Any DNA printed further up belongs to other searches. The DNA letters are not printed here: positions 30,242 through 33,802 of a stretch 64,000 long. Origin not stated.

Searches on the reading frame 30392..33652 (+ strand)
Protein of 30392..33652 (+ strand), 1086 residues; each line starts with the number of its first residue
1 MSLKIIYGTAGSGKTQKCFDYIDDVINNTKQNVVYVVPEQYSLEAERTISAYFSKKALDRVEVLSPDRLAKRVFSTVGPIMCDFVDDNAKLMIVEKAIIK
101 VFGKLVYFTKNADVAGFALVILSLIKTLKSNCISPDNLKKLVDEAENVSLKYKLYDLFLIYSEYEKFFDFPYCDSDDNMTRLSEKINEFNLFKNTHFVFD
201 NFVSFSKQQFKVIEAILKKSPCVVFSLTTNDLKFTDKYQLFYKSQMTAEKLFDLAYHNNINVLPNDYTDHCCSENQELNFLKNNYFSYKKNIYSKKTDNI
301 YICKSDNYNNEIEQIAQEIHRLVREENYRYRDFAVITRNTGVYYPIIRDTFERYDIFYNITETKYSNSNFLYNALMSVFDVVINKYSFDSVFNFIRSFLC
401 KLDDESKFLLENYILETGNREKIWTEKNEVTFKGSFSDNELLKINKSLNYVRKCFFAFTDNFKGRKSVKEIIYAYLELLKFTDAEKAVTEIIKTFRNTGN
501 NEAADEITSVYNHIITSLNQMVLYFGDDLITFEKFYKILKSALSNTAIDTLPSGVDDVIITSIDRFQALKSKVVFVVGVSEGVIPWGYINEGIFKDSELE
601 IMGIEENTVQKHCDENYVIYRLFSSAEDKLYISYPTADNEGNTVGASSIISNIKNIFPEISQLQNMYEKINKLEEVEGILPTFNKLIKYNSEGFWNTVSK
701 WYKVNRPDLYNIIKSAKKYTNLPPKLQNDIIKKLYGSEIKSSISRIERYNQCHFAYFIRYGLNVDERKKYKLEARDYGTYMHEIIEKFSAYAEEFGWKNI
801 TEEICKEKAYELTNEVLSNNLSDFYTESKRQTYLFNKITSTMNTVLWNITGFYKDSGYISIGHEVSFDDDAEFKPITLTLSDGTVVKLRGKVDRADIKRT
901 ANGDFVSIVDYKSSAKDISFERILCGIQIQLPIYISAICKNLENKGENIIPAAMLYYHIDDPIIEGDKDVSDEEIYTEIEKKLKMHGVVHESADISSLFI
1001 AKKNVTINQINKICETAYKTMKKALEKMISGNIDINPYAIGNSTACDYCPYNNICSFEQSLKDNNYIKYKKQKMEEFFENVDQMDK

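Call 64: search_protein_families(library=pfam, proteins=[window:30392-33652:+], max_evalue=0.00001)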
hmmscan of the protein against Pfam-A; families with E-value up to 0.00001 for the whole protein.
window:30392-33652:+ (1086 aa): 2 families
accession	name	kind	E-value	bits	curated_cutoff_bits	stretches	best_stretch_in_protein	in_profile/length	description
PF21445.3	ADDB_N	-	4.6e-63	213.5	26.6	1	5-281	1-289/290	ADDB, N-terminal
PF12705.13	PDDEXK_1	-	4.6e-35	122.2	22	1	742-1055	3-246/247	PD-(D/E)XK nuclease superfamily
